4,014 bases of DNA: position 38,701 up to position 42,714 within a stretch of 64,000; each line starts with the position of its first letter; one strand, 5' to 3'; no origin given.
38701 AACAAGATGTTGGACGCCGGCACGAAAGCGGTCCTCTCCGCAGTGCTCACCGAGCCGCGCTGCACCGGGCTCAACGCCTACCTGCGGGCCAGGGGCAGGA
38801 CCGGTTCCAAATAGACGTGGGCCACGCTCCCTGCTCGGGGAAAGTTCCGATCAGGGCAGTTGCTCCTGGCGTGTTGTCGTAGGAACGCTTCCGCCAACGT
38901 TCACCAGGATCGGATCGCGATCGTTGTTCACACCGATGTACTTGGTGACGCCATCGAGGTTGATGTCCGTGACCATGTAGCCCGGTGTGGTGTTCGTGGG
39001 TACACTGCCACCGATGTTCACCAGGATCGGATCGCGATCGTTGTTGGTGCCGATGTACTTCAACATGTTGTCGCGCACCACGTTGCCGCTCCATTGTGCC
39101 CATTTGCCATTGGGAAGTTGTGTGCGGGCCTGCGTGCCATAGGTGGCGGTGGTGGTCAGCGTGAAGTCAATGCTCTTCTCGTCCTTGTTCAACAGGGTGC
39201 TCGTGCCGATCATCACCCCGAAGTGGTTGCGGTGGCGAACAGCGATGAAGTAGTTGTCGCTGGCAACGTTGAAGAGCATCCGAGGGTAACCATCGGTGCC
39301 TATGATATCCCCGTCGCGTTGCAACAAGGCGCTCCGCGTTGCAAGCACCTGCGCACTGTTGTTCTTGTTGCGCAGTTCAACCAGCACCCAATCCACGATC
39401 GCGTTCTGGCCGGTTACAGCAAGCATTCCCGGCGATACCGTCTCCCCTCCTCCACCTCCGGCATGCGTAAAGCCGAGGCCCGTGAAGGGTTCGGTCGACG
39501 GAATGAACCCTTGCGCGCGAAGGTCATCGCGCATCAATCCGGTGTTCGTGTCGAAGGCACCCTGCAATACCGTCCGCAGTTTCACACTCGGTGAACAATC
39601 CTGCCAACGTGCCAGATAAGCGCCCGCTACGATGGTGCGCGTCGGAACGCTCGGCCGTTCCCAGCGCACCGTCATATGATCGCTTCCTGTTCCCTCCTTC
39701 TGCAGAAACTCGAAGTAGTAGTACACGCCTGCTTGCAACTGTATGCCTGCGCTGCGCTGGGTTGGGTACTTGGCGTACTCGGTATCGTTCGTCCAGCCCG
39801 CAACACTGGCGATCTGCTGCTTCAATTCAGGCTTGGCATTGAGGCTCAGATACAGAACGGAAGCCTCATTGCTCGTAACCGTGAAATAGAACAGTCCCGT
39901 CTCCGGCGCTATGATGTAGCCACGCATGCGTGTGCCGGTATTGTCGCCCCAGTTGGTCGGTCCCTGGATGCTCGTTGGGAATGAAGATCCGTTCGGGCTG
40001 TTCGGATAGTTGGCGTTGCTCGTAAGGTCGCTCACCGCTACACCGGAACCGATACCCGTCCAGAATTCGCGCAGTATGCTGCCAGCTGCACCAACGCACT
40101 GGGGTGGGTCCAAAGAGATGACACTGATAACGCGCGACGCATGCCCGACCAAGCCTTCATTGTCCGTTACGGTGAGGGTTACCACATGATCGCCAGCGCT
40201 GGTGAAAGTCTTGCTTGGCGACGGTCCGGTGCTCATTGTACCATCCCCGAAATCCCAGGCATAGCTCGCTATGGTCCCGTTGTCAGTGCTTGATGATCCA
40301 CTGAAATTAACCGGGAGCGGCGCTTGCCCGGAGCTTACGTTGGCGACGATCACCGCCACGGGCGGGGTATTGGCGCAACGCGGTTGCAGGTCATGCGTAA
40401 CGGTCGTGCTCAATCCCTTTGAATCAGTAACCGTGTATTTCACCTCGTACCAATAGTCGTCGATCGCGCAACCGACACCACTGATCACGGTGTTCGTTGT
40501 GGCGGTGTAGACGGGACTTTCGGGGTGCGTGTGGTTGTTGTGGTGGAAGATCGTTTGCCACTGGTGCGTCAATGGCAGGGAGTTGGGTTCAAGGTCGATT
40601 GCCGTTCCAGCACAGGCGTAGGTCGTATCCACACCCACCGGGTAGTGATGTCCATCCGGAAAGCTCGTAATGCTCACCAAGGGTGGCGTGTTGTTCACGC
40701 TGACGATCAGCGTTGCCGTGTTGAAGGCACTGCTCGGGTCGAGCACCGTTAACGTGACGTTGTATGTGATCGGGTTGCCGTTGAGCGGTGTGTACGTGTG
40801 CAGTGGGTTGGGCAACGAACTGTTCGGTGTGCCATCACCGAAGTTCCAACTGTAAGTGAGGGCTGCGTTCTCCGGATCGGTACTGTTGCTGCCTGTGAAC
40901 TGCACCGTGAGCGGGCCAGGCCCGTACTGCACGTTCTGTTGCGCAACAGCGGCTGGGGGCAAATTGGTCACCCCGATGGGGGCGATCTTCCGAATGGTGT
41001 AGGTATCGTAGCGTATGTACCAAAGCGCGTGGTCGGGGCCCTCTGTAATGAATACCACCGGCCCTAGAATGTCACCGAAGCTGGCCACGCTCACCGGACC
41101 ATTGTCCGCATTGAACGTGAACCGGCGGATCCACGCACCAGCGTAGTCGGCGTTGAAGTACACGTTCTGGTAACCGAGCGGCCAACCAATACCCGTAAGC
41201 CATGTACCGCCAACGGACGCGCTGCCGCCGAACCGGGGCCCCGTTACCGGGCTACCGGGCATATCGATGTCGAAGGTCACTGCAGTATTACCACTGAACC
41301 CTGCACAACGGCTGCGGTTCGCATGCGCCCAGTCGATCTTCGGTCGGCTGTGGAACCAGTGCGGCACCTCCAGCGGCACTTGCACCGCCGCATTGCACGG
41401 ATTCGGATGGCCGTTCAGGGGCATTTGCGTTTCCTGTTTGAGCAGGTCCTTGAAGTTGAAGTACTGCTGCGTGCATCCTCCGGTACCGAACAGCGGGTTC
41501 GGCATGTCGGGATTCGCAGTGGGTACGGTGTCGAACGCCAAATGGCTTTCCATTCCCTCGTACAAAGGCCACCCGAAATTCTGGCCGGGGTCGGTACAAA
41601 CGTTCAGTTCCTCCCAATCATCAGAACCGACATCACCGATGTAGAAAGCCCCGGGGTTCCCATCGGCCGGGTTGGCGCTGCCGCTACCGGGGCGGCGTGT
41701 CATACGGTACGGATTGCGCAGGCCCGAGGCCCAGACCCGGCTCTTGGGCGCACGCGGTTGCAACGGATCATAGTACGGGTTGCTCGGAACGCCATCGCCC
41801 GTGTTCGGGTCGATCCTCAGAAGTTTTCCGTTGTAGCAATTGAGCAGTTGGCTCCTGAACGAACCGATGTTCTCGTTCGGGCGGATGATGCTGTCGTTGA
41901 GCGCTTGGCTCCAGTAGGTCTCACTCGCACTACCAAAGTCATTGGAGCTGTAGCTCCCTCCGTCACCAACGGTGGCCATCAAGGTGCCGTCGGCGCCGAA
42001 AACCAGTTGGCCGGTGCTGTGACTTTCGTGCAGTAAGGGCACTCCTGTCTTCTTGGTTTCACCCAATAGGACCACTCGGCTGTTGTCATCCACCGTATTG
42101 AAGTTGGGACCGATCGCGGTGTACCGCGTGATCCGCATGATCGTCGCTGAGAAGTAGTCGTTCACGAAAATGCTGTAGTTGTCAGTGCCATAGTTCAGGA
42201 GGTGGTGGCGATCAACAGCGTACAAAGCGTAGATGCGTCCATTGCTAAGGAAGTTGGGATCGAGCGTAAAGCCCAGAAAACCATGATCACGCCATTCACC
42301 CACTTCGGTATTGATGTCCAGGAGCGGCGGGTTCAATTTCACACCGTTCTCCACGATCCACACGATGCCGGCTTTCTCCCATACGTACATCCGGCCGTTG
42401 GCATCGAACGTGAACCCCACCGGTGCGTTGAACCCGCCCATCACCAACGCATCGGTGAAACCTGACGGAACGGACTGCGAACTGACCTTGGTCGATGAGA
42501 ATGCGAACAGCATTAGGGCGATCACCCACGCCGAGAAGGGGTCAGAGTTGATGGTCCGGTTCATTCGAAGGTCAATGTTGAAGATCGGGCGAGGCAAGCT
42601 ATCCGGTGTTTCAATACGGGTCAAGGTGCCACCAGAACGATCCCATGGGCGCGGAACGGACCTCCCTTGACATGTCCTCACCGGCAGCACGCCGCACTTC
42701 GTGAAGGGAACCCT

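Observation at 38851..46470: Tandem giant paralogs share a 641-bp perfectly identical tract (recent gene conversion) inside ~85% identical genes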

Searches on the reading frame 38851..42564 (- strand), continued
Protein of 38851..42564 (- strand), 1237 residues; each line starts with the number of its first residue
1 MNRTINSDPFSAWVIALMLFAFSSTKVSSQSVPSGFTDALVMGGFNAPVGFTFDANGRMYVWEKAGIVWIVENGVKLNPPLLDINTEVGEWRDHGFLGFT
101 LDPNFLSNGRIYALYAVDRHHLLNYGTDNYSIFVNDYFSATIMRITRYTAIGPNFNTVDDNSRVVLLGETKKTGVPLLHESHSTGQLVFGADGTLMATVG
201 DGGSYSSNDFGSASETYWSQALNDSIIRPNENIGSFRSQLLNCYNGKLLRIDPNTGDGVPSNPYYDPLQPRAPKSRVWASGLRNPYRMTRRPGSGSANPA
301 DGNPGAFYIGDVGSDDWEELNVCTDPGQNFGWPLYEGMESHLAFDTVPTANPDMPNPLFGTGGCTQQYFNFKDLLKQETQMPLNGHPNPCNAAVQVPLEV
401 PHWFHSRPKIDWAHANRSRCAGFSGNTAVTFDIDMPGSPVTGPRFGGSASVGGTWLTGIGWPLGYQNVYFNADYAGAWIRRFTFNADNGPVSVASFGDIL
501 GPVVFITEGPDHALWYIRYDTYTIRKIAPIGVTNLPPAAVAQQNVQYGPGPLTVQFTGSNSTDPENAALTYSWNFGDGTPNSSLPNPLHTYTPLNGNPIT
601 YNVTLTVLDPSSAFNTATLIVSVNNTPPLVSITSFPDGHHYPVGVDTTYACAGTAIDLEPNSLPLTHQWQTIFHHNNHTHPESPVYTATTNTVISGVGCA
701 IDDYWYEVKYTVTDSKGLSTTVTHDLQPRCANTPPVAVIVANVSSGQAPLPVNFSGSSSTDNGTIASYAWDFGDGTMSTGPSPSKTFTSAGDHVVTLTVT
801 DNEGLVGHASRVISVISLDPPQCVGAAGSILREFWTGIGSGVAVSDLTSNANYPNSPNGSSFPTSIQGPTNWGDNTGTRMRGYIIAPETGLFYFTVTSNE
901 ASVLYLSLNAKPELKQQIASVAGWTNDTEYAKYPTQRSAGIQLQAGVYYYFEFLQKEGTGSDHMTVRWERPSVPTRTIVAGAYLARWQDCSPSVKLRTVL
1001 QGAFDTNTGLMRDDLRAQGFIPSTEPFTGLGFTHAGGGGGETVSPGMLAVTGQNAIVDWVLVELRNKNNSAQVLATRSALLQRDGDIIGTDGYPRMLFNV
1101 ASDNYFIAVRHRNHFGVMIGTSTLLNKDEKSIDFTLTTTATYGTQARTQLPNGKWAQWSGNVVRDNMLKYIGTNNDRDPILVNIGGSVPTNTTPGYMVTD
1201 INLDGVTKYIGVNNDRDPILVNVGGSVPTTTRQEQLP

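Call 22: find_encoding_contigs(protein=P0001, flank=10000, max_places=4)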
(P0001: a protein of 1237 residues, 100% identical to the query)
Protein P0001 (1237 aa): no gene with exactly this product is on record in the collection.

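Call 32: search_protein_families(library=ncbifam, proteins=[window:38851-42564:-], max_evalue=0.1)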
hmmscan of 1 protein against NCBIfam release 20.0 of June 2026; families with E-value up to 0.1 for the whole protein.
window:38851-42564:- (1237 aa): 2 families
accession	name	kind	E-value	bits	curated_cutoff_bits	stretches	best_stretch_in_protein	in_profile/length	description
TIGR00864.1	PCC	subfamily_domain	2.8e-08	30.7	1861.4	1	566-802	1249-1462/2700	polycystin cation channel protein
NF038112.1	myxo_dep_M36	subfamily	1.1e-06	26.1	1500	1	550-789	1206-1438/1604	myxosortase-dependent M36 family metallopeptidase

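Call 46: find_encoding_contigs(protein=P0026, flank=10000, max_places=3)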
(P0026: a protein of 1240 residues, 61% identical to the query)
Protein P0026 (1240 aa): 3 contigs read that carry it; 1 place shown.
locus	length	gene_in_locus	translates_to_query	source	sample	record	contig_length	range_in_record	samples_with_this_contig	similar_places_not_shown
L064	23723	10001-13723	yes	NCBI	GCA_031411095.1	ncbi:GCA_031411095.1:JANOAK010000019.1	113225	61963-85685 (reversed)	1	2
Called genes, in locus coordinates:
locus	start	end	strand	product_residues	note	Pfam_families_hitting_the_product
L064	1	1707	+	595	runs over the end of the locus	PF00246:Peptidase_M14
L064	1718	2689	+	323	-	PF07885:Ion_trans_2 (weak), PF17655:IRK_C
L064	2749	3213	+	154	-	-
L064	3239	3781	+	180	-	-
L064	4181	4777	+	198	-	PF04055:Radical_SAM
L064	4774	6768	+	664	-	PF07719:TPR_2 (faint), PF13428:TPR_14 (faint), PF14559:TPR_19 (faint), PF07676:PD40 (weak), PF00691:OmpA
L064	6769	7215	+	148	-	PF03852:Vsr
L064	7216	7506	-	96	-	PF20584:DUF6787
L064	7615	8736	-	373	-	PF00930:DPPIV_N (faint), PF26549:Tricorn_N, PF07676:PD40, PF26549:Tricorn_N, PF26550:Tricorn_2nd (weak), PF07676:PD40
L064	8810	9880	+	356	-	PF04055:Radical_SAM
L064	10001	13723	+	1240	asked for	PF07995:GSDH, PF18911:PKD_4, PF00801:PKD, PF22352:K319L-like_PKD (faint), PF00801:PKD, PF18911:PKD_4, PF07691:PA14, PF10528:GLEYA (weak)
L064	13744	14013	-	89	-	PF00708:Acylphosphatase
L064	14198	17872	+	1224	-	PF07995:GSDH, PF00801:PKD, PF18911:PKD_4, PF22352:K319L-like_PKD (faint), PF00801:PKD, PF18911:PKD_4, PF07691:PA14, PF10528:GLEYA (weak)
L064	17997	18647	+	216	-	PF01569:PAP2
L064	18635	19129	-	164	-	-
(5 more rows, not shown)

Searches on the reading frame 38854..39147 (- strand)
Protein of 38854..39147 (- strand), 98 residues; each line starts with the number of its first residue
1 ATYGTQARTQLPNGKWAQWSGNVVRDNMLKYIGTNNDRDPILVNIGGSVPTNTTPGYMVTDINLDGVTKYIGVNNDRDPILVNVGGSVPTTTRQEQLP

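Call 64: find_homologous_proteins(query=window:38854-39147:-, max_evalue=1e-8)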
Query window:38854-39147:- (98 aa): 394 proteins with E <= 1e-8 among 440 candidates; the best 120 are listed.
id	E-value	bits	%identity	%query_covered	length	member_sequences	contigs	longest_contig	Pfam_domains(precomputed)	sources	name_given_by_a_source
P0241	3.8e-54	199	92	99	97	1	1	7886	-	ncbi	ncbi:MAG: hemagglutinin protein, partial [Flavobacteriales bacterium]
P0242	1.0e-47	178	82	99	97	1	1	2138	-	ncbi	ncbi:MAG: hemagglutinin protein, partial [Flavobacteriales bacterium]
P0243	1.5e-34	136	63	99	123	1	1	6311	-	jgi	jgi:hypothetical protein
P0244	5.8e-34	134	65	100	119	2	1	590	-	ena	-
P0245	1.6e-32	129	62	99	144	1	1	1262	-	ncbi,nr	ncbi:MAG: hypothetical protein JNM91_06310, partial [Flavobacteriales bacterium]|nr:hypothetical pro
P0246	2.0e-32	129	64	100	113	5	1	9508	-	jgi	jgi:hypothetical protein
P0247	2.2e-32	129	63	100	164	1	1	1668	-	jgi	jgi:hypothetical protein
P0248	2.6e-32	129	61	99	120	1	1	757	-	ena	-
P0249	2.9e-32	128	59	71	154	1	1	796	-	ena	-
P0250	8.3e-32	127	61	98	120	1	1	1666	-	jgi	jgi:hypothetical protein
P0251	9.3e-32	127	63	100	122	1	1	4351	-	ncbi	ncbi:MAG: hypothetical protein WAU70_08010, partial [Flavobacteriales bacterium]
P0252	1.1e-31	126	67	99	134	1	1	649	-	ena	-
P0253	2.0e-31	126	64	99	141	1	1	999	-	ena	-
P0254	2.3e-31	126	64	99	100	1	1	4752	-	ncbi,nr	ncbi:MAG: hypothetical protein HUU33_15720, partial [Flavobacteriales bacterium]|nr:hypothetical pro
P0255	2.5e-31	125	65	98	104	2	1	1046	-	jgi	jgi:hypothetical protein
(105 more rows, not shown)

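Call 67: find_encoding_contigs(protein=P0241, flank=10000, max_places=4)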
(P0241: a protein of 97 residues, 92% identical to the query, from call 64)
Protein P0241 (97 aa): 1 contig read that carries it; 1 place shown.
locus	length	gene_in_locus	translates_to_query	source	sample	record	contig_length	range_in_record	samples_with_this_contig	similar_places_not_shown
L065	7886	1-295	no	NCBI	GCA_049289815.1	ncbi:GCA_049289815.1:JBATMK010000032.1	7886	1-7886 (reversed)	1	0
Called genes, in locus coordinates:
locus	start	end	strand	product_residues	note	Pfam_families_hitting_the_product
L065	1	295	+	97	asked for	?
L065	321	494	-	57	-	-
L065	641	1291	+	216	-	PF01569:PAP2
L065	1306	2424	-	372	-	PF22807:TrAA12, PF23500:DUF7133, PF07995:GSDH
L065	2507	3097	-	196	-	-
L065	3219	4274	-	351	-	PF00586:AIRS, PF02769:AIRS_C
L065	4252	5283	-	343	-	PF00581:Rhodanese, PF26341:AAA_SelU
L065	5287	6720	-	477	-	PF01743:PolyA_pol, PF12627:PolyA_pol_RNAbd, PF01966:HD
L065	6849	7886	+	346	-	PF00171:Aldedh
